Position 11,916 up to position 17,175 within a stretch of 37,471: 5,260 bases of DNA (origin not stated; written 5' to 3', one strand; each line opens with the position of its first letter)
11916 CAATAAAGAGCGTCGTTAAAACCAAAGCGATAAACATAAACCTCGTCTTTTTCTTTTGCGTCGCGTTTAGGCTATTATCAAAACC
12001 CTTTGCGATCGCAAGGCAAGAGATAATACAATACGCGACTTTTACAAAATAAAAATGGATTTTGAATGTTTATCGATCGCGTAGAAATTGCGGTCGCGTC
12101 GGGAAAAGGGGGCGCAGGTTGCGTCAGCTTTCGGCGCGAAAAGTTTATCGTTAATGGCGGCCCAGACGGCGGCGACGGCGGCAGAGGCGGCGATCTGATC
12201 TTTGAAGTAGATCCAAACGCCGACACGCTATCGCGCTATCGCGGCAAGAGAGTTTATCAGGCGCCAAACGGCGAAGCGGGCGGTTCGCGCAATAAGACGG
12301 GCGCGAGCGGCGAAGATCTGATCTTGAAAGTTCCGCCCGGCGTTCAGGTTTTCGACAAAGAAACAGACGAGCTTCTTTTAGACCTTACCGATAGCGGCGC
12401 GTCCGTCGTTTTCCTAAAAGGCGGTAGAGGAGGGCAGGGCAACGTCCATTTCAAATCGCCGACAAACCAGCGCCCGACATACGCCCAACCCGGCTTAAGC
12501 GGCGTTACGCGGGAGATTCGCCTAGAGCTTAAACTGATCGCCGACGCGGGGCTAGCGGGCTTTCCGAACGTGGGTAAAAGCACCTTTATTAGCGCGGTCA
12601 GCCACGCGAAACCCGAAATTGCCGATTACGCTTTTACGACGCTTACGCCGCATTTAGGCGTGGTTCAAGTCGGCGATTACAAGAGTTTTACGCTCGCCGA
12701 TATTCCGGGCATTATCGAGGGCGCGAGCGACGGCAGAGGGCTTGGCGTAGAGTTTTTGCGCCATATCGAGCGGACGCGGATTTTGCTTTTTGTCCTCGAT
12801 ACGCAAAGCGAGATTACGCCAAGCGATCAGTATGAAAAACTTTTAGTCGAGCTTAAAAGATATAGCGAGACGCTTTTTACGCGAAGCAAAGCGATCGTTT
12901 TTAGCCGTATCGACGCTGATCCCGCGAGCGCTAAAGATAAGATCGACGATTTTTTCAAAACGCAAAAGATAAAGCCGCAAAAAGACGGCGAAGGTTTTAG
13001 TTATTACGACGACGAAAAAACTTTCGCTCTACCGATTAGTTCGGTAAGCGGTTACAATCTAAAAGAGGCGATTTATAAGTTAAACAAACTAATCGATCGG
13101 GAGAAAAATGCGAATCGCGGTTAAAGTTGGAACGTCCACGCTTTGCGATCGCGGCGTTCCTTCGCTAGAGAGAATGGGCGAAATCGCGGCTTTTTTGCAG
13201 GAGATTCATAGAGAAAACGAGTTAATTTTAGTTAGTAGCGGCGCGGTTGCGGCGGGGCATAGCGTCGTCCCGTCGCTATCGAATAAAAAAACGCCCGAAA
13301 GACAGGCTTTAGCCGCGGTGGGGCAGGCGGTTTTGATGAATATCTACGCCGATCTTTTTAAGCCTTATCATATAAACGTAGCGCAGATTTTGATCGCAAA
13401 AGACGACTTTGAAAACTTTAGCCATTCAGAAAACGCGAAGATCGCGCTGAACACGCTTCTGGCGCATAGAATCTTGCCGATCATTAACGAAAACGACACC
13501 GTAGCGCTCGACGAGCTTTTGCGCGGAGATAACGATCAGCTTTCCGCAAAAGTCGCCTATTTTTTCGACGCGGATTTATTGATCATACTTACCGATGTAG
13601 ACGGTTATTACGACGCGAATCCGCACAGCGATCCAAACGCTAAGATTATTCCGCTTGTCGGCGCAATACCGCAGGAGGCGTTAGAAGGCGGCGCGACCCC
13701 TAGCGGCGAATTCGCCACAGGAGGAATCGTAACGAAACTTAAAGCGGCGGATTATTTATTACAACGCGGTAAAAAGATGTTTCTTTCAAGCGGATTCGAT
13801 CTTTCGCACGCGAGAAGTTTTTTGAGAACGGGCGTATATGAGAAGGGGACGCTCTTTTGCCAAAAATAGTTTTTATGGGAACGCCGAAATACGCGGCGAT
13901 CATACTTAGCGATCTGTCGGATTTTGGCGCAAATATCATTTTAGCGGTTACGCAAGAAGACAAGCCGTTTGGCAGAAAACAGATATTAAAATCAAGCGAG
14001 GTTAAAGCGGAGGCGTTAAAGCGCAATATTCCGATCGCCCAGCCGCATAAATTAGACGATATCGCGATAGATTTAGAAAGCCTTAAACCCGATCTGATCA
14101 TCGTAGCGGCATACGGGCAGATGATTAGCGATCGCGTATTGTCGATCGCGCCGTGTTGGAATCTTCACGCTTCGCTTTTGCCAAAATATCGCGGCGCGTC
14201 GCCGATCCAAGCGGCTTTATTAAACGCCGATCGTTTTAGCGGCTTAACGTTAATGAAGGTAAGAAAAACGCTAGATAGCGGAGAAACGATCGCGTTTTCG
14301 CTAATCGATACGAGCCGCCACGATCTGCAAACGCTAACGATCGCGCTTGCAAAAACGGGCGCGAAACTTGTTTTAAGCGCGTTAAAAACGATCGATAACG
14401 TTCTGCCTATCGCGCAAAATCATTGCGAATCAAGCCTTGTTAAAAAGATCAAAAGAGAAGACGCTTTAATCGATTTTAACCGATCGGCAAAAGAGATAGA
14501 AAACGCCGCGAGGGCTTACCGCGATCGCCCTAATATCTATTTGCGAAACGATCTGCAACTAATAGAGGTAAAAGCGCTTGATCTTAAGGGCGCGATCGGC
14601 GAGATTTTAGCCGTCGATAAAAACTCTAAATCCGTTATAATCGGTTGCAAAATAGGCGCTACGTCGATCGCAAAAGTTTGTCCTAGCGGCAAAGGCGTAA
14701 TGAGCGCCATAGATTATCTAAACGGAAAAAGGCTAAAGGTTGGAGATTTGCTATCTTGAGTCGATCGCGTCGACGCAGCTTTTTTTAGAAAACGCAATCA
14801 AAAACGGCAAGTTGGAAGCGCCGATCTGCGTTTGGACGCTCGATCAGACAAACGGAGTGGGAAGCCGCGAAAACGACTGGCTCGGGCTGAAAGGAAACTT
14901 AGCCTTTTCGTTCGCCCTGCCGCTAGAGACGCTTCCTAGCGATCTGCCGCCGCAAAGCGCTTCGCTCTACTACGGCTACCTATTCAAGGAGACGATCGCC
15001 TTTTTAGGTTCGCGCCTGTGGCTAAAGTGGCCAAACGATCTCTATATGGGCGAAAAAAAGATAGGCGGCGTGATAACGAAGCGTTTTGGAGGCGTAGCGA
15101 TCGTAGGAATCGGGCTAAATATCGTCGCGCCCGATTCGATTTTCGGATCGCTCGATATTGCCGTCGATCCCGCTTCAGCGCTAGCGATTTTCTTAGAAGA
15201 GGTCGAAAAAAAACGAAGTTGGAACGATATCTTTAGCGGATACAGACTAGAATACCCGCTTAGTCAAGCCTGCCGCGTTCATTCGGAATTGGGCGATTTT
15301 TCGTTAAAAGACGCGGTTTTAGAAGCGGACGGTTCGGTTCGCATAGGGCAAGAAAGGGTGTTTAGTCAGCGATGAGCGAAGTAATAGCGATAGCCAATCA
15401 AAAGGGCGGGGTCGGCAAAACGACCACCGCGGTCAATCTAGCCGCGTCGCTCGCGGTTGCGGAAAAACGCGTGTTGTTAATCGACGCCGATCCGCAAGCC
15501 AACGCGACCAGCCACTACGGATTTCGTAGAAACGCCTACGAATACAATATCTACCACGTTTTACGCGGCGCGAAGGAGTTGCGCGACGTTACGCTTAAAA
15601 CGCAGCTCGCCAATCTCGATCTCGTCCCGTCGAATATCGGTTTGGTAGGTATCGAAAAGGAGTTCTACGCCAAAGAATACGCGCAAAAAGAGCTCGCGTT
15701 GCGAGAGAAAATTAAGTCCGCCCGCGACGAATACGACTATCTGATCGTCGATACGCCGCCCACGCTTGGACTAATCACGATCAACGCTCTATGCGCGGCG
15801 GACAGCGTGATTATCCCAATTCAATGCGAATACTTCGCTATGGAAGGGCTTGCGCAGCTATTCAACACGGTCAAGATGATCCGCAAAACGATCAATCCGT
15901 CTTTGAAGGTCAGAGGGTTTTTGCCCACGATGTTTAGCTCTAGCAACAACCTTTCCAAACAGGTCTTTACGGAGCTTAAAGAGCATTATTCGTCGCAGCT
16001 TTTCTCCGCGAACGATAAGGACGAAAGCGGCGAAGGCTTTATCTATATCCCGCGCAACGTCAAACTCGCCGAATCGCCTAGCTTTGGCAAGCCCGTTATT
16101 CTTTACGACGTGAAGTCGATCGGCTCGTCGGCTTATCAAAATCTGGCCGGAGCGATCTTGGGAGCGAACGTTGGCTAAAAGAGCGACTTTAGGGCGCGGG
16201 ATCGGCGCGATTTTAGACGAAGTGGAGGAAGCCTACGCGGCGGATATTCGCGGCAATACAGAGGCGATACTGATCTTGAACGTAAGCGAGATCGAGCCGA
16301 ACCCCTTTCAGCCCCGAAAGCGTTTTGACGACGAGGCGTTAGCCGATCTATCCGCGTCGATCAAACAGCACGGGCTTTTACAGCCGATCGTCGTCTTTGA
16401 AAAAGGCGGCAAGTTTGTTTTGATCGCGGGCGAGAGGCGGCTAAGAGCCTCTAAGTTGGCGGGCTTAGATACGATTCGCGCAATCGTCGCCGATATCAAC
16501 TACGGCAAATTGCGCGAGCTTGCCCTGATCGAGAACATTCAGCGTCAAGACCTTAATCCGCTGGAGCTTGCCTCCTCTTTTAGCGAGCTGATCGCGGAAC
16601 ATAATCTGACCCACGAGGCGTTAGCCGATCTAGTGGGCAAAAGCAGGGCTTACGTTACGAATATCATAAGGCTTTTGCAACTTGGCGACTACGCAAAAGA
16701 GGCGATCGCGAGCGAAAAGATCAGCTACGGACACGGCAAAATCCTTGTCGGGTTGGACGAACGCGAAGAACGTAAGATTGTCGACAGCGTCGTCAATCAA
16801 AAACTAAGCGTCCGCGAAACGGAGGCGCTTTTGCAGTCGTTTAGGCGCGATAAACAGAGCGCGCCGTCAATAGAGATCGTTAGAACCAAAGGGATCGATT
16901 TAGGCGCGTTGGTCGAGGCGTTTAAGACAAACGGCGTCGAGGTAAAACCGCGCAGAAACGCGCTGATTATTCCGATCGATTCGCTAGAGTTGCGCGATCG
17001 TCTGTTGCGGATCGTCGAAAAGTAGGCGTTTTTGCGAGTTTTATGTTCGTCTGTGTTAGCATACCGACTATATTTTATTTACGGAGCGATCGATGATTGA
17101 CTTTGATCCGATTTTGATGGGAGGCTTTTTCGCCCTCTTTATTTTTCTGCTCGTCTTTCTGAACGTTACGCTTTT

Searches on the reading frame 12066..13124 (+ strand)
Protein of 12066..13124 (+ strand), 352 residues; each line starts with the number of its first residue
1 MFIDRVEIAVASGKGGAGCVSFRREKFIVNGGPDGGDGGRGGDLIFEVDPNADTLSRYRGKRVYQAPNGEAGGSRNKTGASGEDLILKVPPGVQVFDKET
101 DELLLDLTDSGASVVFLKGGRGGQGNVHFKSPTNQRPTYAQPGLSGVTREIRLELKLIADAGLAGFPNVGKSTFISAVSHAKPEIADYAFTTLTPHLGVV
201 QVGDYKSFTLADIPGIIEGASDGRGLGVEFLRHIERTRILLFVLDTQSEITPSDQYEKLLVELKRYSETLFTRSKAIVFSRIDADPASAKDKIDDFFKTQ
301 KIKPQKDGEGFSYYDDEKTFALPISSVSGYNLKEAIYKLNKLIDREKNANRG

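Call 44: search_protein_families(library=pfam, proteins=[window:12066-13124:+], max_evalue=0.001)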
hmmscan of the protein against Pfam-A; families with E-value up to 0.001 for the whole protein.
window:12066-13124:+ (352 aa): 3 families
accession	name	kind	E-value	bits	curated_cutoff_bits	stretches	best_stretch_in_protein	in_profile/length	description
PF01018.28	GTP1_OBG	-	1.7e-58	197.1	27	1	3-157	1-155/155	GTP1/OBG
PF01926.29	MMR_HSR1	-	2.7e-23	82.6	21.9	1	161-260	2-100/113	50S ribosome-binding GTPase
PF02421.24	FeoB_N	-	2.2e-07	31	27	1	162-218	4-61/156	Ferrous iron transport protein B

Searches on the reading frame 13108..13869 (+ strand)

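Call 44: search_protein_families(library=pfam, proteins=[window:13108-13869:+], max_evalue=0.001)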
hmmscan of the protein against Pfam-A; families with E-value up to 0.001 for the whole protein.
window:13108-13869:+ (253 aa): 1 family
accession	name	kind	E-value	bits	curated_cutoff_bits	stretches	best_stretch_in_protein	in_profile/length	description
PF00696.33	AA_kinase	-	1.8e-40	139.6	24.9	1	1-224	1-230/234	Amino acid kinase family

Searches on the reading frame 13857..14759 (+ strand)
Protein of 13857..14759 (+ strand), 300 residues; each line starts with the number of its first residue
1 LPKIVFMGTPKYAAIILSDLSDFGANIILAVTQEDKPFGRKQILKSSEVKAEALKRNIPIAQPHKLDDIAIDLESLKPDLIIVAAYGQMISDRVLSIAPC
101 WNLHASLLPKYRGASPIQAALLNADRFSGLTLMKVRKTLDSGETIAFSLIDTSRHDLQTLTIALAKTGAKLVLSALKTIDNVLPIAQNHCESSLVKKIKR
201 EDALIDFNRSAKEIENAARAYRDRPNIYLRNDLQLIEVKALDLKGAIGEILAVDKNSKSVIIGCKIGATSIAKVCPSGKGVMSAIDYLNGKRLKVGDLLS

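Call 84: search_protein_families(library=pfam, proteins=[window:13857-14759:+], max_evalue=0.00001)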
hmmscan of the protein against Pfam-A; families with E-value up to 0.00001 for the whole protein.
window:13857-14759:+ (300 aa): 2 families
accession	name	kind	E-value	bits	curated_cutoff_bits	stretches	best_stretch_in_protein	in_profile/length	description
PF00551.24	Formyl_trans_N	-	6.4e-26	91.6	26.1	1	3-173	2-178/181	Formyl transferase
PF02911.23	Formyl_trans_C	-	6.8e-14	52.3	21.1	1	197-292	1-100/100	Formyl transferase, C-terminal domain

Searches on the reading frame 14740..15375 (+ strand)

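Call 84: search_protein_families(library=pfam, proteins=[window:14740-15375:+], max_evalue=0.00001)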
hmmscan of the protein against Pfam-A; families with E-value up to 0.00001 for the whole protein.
window:14740-15375:+ (211 aa): 1 family
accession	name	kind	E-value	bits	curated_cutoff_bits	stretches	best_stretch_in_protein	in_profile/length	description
PF03099.24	BPL_LplA_LipB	-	2.1e-15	57.2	21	1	6-121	2-123/133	Biotin/lipoate A/B protein ligase family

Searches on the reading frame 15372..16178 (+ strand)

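Call 84: search_protein_families(library=pfam, proteins=[window:15372-16178:+], max_evalue=0.00001)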
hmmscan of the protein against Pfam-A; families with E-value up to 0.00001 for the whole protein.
window:15372-16178:+ (268 aa): 8 families
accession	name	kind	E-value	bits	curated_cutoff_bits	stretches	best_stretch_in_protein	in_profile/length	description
PF13614.12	AAA_31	-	1.4e-68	230.7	27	1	3-180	2-177/177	AAA domain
PF01656.29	CbiA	-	8.4e-27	94.1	25.4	1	5-242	1-125/125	CobQ/CobB/MinD/ParA nucleotide binding domain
PF10609.15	ParA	-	1.5e-13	51.2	27.1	1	2-40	3-41/246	NUBPL iron-transfer P-loop NTPase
PF09140.17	MipZ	-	8.2e-13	48.7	20.7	1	4-167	2-146/262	ATPase MipZ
PF06564.18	CBP_BcsQ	-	5.7e-10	39.6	21.3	1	4-151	3-146/234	Cellulose biosynthesis protein BcsQ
PF02374.21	ArsA_ATPase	-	2.2e-09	37.4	24.3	1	10-132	8-136/305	Anion-transporting ATPase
PF00142.24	Fer4_NifH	-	2.5e-07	30.9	25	1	10-48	7-45/271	4Fe-4S iron sulfur cluster binding proteins, NifH/frxC family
PF07015.17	VirC1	-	8.8e-06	25.7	24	0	4-44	3-43/231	VirC1 protein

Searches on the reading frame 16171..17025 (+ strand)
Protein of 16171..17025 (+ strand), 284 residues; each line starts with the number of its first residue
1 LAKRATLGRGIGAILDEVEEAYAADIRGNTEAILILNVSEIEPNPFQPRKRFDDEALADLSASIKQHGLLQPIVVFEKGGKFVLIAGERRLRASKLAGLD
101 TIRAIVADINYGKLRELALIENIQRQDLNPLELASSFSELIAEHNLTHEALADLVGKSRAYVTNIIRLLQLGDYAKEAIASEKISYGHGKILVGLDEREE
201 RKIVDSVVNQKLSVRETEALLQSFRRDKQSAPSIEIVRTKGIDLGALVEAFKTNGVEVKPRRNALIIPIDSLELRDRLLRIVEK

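Call 84: search_protein_families(library=pfam, proteins=[window:16171-17025:+], max_evalue=0.00001)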
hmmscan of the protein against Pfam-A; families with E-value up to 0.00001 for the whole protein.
window:16171-17025:+ (284 aa): 2 families
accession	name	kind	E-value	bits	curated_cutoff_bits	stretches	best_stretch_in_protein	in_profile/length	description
PF17762.8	HTH_ParB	-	2.9e-30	104.8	22.6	1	126-224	1-100/102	ParB HTH domain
PF02195.25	ParB_N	-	7.1e-29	100.1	26.3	1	33-124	3-95/95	ParB N-terminal domain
